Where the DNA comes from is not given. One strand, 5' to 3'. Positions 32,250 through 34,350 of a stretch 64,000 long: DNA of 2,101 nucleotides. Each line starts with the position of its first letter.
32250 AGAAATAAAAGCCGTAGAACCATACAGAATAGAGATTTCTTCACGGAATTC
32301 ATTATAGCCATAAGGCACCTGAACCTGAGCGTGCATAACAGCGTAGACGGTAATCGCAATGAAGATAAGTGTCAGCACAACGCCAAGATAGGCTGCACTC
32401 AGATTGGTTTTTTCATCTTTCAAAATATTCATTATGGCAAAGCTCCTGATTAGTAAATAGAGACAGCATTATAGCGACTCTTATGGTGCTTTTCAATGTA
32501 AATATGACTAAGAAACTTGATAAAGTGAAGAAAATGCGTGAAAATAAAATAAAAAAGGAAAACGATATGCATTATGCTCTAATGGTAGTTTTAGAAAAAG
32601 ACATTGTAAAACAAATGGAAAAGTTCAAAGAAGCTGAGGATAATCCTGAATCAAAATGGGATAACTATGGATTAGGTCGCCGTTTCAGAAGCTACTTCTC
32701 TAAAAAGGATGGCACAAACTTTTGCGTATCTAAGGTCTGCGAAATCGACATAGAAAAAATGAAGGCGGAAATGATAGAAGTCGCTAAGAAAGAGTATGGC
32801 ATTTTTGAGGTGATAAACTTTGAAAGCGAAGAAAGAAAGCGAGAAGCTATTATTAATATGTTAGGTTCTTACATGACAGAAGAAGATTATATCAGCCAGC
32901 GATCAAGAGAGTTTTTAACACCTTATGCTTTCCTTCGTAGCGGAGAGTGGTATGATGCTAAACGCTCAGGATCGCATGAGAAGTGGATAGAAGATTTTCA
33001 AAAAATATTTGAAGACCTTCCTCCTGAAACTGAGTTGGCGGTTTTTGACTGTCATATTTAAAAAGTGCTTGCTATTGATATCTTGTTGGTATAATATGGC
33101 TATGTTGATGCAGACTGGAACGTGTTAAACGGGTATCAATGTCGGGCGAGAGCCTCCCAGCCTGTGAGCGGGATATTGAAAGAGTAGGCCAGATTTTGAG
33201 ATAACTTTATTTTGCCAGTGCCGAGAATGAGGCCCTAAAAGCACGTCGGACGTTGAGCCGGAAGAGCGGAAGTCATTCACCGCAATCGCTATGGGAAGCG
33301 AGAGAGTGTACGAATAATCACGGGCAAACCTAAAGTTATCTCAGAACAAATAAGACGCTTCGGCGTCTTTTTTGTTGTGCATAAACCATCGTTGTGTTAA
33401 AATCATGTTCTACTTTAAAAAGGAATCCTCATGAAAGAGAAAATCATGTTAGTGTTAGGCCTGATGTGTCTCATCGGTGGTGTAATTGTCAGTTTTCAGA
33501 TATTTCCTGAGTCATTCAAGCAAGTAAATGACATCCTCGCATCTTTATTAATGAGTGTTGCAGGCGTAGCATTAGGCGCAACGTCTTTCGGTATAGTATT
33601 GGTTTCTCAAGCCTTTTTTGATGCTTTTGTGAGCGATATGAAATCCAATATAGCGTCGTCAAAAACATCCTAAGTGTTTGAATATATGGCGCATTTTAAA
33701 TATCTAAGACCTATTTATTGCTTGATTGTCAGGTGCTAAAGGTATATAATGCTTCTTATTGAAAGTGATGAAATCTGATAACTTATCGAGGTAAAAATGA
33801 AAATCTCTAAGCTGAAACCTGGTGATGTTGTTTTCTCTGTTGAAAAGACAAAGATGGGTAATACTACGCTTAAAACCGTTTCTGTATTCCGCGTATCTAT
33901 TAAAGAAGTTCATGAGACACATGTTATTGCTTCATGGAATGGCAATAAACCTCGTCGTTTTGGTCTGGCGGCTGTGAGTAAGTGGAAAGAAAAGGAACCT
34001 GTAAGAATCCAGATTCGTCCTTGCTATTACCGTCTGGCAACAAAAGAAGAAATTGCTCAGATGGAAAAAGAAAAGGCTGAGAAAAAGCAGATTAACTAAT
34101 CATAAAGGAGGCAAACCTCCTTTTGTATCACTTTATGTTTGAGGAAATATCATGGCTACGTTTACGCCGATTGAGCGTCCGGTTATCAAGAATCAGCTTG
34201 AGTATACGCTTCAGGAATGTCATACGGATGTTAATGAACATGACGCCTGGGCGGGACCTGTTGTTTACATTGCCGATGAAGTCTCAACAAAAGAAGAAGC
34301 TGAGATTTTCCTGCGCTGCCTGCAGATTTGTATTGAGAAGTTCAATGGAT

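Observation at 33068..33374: Stand-alone promoter, 270-nt ORF-free transcript and terminator: candidate structured ncRNA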

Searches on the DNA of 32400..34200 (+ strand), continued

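Call 76: get_annotated_region(hit=H67, flank=2500)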
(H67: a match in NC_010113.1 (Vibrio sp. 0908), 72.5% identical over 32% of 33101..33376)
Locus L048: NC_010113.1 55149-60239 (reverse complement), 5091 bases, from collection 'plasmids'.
description: Vibrio sp. 0908 plasmid p0908, complete sequence
organism: Vibrio sp. 0908 (NCBI taxid 452802)
taxonomy: Bacteria; Pseudomonadota; Gammaproteobacteria; Vibrionales; Vibrionaceae; Vibrio; Vibrio sp. 0908
host: -; source: -; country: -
typing (MOB-suite, as given by PLSDB): non-mobilizable; replicon rep_cluster_1599
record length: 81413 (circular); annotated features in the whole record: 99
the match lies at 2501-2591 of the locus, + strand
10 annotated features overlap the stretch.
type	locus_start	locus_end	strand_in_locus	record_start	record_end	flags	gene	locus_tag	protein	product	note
CDS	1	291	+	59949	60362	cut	-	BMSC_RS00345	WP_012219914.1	hypothetical protein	-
CDS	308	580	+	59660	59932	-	-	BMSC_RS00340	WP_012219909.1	hypothetical protein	-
CDS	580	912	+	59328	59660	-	-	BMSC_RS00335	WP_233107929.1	hypothetical protein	-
CDS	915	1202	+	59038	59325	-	-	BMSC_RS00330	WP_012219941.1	hypothetical protein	-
CDS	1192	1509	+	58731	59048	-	-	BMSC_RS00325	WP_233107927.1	hypothetical protein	-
CDS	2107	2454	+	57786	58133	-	-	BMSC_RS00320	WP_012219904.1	hypothetical protein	-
CDS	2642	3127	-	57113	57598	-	-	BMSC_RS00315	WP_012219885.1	hypothetical protein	-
CDS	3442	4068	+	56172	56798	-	-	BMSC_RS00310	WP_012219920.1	hypothetical protein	-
CDS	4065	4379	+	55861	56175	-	-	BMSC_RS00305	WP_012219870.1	hypothetical protein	-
CDS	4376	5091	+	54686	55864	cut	-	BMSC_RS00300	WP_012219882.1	hypothetical protein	-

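Call 77: get_annotated_region(hit=H68, flank=2500)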
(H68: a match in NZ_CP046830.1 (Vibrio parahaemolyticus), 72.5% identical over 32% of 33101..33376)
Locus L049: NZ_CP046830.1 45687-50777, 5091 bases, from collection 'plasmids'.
description: Vibrio parahaemolyticus strain 2012AW-0224 plasmid unnamed1, complete sequence
organism: Vibrio parahaemolyticus (NCBI taxid 670)
taxonomy: Bacteria; Pseudomonadota; Gammaproteobacteria; Vibrionales; Vibrionaceae; Vibrio; Vibrio parahaemolyticus
host: -; source: -; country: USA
typing (MOB-suite, as given by PLSDB): non-mobilizable; replicon rep_cluster_1599
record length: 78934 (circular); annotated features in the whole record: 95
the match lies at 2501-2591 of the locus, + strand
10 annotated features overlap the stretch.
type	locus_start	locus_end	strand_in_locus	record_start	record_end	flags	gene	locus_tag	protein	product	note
CDS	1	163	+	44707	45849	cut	-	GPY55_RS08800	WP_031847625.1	tyrosine-type recombinase/integrase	GO:0015074 - DNA integration [Evidence IEA]; GO:0006310 - DNA recombination [Evidence IEA]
CDS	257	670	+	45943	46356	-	-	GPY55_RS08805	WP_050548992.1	hypothetical protein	-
CDS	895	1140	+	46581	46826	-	-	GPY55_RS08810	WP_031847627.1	hypothetical protein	-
CDS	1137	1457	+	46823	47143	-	-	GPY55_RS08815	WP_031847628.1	hypothetical protein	-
CDS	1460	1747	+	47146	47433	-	-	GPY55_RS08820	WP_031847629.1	hypothetical protein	-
CDS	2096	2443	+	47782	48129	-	-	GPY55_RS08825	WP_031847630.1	hypothetical protein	-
CDS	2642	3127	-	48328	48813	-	-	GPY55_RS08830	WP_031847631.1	hypothetical protein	-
CDS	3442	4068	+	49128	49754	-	-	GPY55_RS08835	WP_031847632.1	hypothetical protein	-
CDS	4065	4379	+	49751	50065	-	-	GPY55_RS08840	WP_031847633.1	hypothetical protein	-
CDS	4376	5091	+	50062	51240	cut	-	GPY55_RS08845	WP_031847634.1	hypothetical protein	-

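Call 78: search_rna_families(sources=[L046, L047, L048, L049], threshold=evalue, max_evalue=0.1, show_alignments=2)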
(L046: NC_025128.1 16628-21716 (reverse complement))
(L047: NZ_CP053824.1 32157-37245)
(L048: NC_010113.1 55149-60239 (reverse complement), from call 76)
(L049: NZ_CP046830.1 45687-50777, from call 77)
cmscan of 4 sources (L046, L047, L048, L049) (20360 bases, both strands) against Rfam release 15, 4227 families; matches with E-value up to 0.1: 4.
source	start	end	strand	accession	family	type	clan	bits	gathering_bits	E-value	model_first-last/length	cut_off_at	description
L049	2494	2632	+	RF01408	sraL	Gene; sRNA;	-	63.6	39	5.7e-12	1-142/142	no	sraL Hfq binding RNA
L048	2494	2632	+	RF01408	sraL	Gene; sRNA;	-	62.7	39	9.9e-12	1-142/142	no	sraL Hfq binding RNA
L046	2494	2629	+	RF01408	sraL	Gene; sRNA;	-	58.6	39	1.2e-10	1-142/142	no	sraL Hfq binding RNA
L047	2494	2629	+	RF01408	sraL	Gene; sRNA;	-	58.6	39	1.2e-10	1-142/142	no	sraL Hfq binding RNA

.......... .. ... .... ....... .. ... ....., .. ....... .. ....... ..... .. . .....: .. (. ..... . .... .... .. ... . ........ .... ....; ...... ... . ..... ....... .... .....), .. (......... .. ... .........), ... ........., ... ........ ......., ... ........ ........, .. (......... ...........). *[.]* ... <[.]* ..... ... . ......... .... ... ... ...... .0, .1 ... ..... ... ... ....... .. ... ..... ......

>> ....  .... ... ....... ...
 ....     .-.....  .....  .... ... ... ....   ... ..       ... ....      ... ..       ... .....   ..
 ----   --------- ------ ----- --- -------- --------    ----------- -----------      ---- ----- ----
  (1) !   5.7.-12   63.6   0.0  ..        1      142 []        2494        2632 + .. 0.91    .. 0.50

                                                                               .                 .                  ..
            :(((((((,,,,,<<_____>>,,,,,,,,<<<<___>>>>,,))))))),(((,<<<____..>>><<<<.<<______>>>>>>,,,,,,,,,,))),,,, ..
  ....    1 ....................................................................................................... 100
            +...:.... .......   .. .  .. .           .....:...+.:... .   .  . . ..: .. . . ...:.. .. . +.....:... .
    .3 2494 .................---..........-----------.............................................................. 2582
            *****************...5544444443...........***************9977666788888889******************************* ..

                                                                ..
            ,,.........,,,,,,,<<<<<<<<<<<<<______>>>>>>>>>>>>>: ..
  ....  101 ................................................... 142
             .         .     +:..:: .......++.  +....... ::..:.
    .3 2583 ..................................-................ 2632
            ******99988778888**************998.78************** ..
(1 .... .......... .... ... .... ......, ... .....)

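Call 80: search_dna_similar(query=L048:2494-2632:+, collection=phages, mode=distant, max_evalue=0.1, max_rows=30)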
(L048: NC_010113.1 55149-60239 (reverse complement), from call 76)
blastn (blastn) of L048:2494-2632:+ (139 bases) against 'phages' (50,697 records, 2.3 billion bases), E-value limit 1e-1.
No match.

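Call 81: search_dna_similar(query=L048:2494-2632:+, collection=plasmids, mode=distant, max_evalue=0.01, max_rows=40, rows=spread)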
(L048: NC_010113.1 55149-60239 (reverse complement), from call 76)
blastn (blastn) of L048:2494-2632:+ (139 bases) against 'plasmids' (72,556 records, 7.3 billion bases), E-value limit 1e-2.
Records with a match: 43; places in all: 45; records where one place covers at least 80% of the query: 18.
Best place of each record, by identity: >=99% 1; 95-99% 1; 90-95% 4; 80-90% 3; 60-80% 34.
By first word of the organism name: Escherichia 19; Vibrio 7; Klebsiella 6; Enterobacter 3; Citrobacter 2; Pseudomonas 2; Dickeya 1; Salmonella 1; Serratia 1; Alteromonas 1.
By predicted mobility (MOB-suite, as given by PLSDB): mobilizable 25; non-mobilizable 18.
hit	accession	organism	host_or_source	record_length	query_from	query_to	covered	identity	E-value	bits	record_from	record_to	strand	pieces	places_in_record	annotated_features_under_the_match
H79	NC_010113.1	Vibrio sp. 0908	-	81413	1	139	100%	100.0%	1e-64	251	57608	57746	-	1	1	none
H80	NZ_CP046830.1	Vibrio parahaemolyticus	-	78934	1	139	100%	97.1%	3e-59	233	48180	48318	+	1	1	none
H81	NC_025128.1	Vibrio vulnificus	-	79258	1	139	100%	94.2%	1e-51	209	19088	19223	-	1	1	none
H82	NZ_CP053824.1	Vibrio cholerae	bacterial culture,Water sample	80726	1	139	100%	94.2%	1e-51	209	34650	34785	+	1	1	none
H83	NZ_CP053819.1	Vibrio cholerae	bacterial culture,Water sample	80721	1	139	100%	94.2%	1e-51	209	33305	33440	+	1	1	none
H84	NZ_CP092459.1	Dickeya fangzhongdai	Aglaonema sp.,greenhouse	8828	1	135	97%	74.5%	5e-12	77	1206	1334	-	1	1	none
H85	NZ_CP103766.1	Escherichia coli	Homo sapiens,blood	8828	1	135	97%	74.5%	5e-12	77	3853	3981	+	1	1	none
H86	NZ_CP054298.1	Citrobacter freundii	Homo sapiens,urine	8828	1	135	97%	74.5%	5e-12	77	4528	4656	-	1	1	none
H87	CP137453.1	Klebsiella pneumoniae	Homo sapiens,whole organism,urine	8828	1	135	97%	74.5%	5e-12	77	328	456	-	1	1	none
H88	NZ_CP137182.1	Citrobacter freundii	Homo sapiens,urine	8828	1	135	97%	74.5%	5e-12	77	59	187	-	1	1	none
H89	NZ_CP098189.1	Escherichia coli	Canis lupus familiaris,Rectal swab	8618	1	135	97%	74.5%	2e-11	76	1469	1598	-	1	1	none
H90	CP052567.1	Klebsiella pneumoniae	Homo sapiens,blood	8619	1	135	97%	74.5%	2e-11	76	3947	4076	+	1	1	none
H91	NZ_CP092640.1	Escherichia coli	-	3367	1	135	97%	73.0%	1e-7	63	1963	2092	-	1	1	none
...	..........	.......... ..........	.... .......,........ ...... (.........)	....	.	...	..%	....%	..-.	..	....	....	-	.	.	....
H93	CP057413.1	Escherichia coli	culture,Pooled pig faecal samples ...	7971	1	135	97%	73.0%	1e-7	63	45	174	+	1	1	none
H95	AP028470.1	Serratia marcescens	Homo sapiens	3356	1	135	97%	73.0%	1e-7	63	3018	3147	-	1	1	none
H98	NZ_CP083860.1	Enterobacter kobei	Homo sapiens,sputum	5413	1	85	61%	76.7%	1e-6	60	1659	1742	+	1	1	none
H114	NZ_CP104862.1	Pseudomonas fragi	pure culture,soil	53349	1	74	53%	81.6%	3e-9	68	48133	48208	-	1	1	none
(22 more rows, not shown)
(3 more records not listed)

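Call 83: get_annotated_region(hit=H95, flank=3400)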
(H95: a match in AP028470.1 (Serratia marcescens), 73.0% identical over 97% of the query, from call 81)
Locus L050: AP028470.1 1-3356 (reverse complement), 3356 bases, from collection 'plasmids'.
description: Serratia marcescens 12BL3 plasmid p12BL3_3 DNA, complete sequence
organism: Serratia marcescens (NCBI taxid 615)
taxonomy: Bacteria; Pseudomonadota; Gammaproteobacteria; Enterobacterales; Yersiniaceae; Serratia; Serratia marcescens
host: -; source: Homo sapiens; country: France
typing (MOB-suite, as given by PLSDB): mobilizable; replicon rep_cluster_2335
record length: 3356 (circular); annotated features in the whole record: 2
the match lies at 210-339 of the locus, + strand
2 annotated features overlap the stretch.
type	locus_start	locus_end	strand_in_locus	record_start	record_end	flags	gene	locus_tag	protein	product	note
CDS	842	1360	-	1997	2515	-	-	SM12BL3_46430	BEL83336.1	hypothetical protein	-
CDS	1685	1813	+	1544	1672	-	-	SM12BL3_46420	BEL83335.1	hypothetical protein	-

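Call 84: get_annotated_region(hit=H84, flank=5000)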
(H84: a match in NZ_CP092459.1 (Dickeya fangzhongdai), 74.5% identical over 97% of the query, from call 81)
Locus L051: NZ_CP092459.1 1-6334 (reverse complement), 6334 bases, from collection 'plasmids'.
description: Dickeya fangzhongdai strain 643b plasmid p643bA, complete sequence
organism: Dickeya fangzhongdai (NCBI taxid 1778540)
taxonomy: Bacteria; Pseudomonadota; Gammaproteobacteria; Enterobacterales; Pectobacteriaceae; Dickeya; Dickeya fangzhongdai
host: -; source: Aglaonema sp.,greenhouse; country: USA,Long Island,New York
typing (MOB-suite, as given by PLSDB): non-mobilizable; replicon rep_cluster_2370
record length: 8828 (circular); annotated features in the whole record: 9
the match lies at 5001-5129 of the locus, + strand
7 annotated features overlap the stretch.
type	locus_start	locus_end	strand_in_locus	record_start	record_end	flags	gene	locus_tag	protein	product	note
CDS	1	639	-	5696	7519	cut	mobQ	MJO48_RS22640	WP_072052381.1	MobQ family relaxase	-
CDS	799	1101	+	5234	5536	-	-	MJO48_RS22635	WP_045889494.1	hypothetical protein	-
CDS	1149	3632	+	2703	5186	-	-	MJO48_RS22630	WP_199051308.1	type IV secretory system conjugative DNA transfer family protein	-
CDS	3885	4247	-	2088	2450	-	-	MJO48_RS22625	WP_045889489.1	hypothetical protein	-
CDS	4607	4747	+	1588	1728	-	-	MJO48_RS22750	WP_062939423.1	hypothetical protein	-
CDS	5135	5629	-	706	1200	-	-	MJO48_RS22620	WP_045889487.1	hypothetical protein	-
CDS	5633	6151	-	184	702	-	-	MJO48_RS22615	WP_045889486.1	hypothetical protein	-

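Call 85: get_annotated_region(hit=H98, flank=4000)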
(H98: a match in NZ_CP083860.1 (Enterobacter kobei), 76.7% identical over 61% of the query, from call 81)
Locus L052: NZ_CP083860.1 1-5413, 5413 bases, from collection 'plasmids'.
description: Enterobacter kobei strain 12379-yvys plasmid p12379_3, complete sequence
organism: Enterobacter kobei (NCBI taxid 208224)
taxonomy: Bacteria; Pseudomonadota; Gammaproteobacteria; Enterobacterales; Enterobacteriaceae; Enterobacter; Enterobacter kobei
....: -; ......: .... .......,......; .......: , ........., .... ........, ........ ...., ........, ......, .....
typing (MOB-suite, as given by PLSDB): mobilizable; replicon rep_cluster_2335; relaxase MOBP,MOBP
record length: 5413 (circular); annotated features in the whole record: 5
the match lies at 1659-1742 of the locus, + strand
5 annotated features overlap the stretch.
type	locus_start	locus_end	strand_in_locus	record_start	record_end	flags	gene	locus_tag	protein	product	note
CDS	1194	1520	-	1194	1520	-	-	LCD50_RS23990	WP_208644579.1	helix-turn-helix domain-containing protein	-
CDS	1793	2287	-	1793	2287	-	-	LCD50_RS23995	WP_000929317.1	hypothetical protein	-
CDS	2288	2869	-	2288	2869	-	-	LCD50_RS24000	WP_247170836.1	hypothetical protein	-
CDS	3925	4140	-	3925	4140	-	-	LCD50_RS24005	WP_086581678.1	MbeD family mobilization/exclusion protein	-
CDS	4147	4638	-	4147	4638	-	-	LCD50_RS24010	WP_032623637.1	MbeB family mobilization protein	-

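Call 86: get_annotated_region(hit=H114, flank=4000)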
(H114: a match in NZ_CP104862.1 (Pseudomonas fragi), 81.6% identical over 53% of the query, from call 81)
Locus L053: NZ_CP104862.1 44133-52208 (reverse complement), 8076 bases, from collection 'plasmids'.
description: Pseudomonas fragi strain D12 plasmid pAd12, complete sequence
organism: Pseudomonas fragi (NCBI taxid 296)
taxonomy: Bacteria; Pseudomonadota; Gammaproteobacteria; Pseudomonadales; Pseudomonadaceae; Pseudomonas; Pseudomonas fragi
host: -; source: pure culture,soil; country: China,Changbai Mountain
typing (MOB-suite, as given by PLSDB): non-mobilizable
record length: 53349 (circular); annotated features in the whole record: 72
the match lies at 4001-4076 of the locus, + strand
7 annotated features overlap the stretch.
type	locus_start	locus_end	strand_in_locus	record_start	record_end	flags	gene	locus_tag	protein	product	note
CDS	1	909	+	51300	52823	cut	-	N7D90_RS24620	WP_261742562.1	type IV secretion system DNA-binding domain-containing protein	-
CDS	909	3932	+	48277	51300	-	mobF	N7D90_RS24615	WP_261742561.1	MobF family relaxase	-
CDS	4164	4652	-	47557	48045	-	-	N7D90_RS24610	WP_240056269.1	hypothetical protein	-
CDS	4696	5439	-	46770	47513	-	-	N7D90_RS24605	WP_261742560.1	hypothetical protein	-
CDS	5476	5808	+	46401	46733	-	-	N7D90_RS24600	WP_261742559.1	hypothetical protein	-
CDS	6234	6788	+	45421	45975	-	-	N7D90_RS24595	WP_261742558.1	hypothetical protein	-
CDS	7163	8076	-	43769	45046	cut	umuC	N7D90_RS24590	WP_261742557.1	translesion error-prone DNA polymerase V subunit UmuC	GO:0006281 - DNA repair [Evidence IEA]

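Call 92: search_rna_families(sources=[L050, L051, L052, L053], threshold=evalue, max_evalue=0.01, show_alignments=3)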
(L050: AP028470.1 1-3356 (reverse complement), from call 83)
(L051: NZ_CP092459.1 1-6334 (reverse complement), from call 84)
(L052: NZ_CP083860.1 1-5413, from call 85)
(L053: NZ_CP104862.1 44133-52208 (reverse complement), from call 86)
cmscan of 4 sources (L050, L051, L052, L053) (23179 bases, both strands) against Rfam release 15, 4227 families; matches with E-value up to 0.01: 7.
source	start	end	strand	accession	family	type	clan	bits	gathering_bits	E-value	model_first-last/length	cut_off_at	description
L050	9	109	+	RF00106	RNAI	Gene; antisense;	-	102.4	47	1.2e-18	1-102/102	no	RNAI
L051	4799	4900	+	RF00106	RNAI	Gene; antisense;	-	101.2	47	2.2e-18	1-102/102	no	RNAI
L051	5001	5134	+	RF01408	sraL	Gene; sRNA;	-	92.4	39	2.4e-19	1-142/142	no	sraL Hfq binding RNA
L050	210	344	+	RF01408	sraL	Gene; sRNA;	-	89.1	39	1.6e-18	1-142/142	no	sraL Hfq binding RNA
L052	1659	1792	+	RF01408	sraL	Gene; sRNA;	-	84.7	39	2.3e-17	1-142/142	no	sraL Hfq binding RNA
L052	1038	1139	+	RF00106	RNAI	Gene; antisense;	-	81.3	47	8.4e-14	1-102/102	no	RNAI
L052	1749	1804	-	RF03975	mir-5881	Gene; miRNA;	-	28.3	87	0.0052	1-67/67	no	mir-5881 microRNA precursor family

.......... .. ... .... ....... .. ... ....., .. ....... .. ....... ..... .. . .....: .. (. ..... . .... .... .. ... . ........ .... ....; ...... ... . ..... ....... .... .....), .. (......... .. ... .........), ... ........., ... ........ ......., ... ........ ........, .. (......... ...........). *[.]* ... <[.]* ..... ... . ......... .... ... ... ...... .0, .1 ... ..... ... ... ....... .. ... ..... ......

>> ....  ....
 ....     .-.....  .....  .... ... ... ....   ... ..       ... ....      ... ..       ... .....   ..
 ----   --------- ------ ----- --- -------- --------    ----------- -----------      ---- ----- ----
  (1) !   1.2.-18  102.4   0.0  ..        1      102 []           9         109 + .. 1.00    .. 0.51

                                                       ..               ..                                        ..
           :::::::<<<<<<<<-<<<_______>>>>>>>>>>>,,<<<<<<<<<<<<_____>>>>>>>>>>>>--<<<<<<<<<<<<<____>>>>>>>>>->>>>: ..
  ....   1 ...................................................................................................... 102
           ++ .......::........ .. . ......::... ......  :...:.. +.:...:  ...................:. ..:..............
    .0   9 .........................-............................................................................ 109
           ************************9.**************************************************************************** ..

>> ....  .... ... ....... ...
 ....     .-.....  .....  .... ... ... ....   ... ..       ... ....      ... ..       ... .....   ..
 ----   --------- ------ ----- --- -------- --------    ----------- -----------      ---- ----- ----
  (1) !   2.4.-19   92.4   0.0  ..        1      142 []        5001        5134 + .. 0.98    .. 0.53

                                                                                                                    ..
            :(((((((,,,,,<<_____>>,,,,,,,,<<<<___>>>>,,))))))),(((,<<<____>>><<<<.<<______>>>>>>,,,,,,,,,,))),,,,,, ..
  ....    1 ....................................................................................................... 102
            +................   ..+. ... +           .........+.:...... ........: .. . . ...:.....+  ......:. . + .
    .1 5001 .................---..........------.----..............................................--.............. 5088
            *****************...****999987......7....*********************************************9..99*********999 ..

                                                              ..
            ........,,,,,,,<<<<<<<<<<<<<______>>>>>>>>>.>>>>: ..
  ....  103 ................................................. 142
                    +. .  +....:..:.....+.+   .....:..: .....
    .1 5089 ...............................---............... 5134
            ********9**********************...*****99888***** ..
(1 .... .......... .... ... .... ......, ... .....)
